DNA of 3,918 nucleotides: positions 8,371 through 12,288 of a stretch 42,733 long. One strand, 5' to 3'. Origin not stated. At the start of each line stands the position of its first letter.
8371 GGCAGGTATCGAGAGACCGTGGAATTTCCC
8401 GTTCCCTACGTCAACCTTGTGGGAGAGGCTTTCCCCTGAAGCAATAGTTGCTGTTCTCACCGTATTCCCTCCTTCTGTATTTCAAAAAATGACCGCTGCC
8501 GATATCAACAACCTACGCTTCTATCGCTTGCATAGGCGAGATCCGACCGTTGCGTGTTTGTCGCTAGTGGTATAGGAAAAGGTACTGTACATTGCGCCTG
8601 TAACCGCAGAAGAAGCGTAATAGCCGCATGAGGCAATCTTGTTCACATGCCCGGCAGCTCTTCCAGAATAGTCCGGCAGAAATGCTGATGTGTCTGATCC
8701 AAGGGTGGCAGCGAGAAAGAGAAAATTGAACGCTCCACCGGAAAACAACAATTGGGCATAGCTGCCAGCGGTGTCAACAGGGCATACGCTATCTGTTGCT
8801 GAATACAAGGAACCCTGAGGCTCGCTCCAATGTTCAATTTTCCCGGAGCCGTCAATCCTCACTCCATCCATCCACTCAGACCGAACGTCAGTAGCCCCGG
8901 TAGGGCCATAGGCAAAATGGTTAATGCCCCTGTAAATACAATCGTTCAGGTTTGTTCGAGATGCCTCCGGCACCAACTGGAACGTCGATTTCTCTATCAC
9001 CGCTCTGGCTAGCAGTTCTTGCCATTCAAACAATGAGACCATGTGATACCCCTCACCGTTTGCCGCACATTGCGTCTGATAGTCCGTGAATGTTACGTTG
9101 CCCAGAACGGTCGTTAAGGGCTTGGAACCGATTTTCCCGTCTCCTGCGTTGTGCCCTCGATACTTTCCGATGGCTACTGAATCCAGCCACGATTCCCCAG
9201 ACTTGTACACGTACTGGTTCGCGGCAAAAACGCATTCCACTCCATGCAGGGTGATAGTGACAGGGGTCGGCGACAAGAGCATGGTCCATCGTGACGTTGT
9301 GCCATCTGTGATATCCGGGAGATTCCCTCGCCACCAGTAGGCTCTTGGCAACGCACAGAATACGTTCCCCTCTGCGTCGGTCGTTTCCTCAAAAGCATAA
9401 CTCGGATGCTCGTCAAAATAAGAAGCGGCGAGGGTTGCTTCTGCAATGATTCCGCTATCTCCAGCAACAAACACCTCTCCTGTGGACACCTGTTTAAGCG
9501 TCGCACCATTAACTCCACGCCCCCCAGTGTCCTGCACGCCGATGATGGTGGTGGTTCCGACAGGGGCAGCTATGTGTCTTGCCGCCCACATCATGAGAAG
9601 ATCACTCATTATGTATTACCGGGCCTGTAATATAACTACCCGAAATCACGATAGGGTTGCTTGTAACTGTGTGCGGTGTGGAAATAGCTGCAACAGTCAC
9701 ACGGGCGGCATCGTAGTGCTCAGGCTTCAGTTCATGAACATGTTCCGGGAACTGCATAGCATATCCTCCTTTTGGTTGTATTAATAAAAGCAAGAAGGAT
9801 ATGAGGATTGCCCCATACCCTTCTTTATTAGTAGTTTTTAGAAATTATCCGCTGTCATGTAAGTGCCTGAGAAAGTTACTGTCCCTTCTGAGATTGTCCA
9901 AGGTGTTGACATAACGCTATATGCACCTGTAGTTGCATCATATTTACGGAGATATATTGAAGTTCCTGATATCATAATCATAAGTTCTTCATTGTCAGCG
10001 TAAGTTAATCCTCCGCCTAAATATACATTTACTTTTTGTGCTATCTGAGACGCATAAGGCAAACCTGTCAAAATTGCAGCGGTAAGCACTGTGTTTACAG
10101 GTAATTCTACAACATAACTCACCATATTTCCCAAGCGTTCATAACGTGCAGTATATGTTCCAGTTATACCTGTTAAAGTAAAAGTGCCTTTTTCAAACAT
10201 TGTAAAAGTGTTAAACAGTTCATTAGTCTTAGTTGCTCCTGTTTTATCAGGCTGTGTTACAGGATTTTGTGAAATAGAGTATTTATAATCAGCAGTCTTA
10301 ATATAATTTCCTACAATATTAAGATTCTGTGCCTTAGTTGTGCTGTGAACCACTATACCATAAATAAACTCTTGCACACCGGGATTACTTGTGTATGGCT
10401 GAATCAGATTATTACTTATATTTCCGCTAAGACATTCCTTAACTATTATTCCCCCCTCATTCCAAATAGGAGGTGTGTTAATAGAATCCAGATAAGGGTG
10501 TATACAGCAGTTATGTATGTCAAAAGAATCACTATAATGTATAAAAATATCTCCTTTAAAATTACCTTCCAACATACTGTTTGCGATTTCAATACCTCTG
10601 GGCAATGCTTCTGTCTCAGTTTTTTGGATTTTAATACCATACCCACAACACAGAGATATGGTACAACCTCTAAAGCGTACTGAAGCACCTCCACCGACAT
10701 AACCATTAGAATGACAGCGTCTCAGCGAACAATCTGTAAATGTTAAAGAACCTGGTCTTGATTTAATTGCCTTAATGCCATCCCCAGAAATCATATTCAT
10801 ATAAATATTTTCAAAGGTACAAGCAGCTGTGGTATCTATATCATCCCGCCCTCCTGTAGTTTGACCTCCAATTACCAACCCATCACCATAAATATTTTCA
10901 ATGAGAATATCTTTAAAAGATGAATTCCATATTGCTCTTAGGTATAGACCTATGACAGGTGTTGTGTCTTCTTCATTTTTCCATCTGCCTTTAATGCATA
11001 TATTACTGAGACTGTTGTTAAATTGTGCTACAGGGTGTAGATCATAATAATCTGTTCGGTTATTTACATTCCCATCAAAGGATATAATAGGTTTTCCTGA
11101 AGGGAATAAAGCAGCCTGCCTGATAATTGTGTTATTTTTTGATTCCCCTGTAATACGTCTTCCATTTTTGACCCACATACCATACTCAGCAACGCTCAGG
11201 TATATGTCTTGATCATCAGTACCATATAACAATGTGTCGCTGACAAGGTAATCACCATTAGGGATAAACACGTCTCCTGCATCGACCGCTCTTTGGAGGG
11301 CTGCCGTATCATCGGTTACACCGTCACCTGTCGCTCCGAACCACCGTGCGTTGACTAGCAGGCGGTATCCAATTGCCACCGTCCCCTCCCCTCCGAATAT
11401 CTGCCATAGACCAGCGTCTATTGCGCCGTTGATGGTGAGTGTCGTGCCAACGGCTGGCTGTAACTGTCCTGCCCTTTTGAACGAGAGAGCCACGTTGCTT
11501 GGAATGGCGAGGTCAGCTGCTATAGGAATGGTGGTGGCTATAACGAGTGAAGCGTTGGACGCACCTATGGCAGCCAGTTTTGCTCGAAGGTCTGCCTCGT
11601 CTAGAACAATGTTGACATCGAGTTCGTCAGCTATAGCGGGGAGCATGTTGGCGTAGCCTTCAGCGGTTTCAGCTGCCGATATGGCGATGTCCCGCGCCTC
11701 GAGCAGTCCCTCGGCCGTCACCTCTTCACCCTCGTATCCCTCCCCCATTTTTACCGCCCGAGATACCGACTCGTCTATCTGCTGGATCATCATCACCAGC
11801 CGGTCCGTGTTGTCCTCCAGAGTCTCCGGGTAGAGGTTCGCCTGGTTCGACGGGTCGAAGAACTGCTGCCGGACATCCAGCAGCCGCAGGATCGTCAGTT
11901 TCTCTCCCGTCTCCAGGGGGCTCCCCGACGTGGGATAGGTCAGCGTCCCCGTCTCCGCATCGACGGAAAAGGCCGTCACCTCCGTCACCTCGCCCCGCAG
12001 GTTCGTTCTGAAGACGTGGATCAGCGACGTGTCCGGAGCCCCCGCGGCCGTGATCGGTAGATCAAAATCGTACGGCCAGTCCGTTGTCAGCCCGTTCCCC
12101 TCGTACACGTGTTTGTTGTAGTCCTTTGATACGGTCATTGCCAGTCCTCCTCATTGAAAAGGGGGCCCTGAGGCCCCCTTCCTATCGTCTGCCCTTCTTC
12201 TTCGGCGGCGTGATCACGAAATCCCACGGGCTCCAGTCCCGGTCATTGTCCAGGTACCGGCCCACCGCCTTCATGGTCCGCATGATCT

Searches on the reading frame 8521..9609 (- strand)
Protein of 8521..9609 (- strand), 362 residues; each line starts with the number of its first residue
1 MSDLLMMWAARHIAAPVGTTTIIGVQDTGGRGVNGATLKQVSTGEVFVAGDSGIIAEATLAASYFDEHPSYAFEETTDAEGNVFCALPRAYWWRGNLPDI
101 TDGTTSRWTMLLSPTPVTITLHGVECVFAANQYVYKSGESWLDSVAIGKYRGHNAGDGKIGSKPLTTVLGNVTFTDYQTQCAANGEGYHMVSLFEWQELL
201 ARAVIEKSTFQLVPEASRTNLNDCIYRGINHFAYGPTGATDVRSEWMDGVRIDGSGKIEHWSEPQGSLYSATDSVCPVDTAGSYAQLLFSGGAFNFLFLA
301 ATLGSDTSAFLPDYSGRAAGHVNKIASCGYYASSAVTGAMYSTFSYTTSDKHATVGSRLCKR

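Call 48: search_protein_families(library=phrogs, proteins=[window:8521-9609:-], max_evalue=0.00001)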
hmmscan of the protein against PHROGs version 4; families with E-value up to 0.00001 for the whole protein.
window:8521-9609:- (362 aa): 1 family
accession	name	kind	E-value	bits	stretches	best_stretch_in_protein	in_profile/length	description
phrog_2889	-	unknown function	5.4e-06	26.5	1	135-200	113-177/418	-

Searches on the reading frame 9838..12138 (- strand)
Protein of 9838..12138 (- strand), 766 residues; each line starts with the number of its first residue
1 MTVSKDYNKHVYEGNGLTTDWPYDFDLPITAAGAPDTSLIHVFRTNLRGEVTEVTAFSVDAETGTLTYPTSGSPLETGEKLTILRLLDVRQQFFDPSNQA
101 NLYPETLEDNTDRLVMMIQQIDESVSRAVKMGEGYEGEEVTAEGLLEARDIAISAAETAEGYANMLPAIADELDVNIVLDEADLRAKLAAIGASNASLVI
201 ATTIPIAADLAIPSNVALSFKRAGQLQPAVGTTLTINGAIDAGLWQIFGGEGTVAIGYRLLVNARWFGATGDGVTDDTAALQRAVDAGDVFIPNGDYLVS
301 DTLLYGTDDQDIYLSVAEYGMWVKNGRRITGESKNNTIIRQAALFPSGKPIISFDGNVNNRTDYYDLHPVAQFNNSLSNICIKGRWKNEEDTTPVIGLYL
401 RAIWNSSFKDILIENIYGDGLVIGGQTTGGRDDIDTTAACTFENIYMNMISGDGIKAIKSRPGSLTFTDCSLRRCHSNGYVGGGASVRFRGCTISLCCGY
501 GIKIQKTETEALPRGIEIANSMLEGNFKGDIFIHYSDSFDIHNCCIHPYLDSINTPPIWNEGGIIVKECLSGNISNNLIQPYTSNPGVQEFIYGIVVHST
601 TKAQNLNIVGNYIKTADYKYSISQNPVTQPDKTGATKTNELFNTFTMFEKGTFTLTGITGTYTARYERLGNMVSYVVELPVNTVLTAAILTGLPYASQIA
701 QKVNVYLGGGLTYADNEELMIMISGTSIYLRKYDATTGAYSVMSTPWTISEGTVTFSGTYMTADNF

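Call 48: search_protein_families(library=phrogs, proteins=[window:9838-12138:-], max_evalue=0.00001)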
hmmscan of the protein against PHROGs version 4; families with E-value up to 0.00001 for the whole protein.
window:9838-12138:- (766 aa): 9 families
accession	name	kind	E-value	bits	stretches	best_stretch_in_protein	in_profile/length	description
phrog_13893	-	tail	1.9e-17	63.8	1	1-130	1-126/648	tail protein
phrog_1640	-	tail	3.1e-10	40.8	1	1-129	1-125/765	tail protein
phrog_1171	-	tail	1.7e-09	37.7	1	1-291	1-252/954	tail spike protein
phrog_5662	-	tail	3.3e-09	36.7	1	1-128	1-124/729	tail fiber protein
phrog_2234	-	tail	4.2e-09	36.6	1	262-353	186-268/757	tail spike protein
phrog_15175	-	head and packaging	5.3e-09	36.1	1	262-322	233-292/647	virion structural protein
phrog_30017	-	unknown function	3.7e-07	29.4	1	1-130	1-125/1025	-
phrog_18522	-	tail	1.5e-06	27.9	1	262-306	174-222/612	tail protein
phrog_38237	-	unknown function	6.9e-06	25.6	0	1-130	1-126/697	-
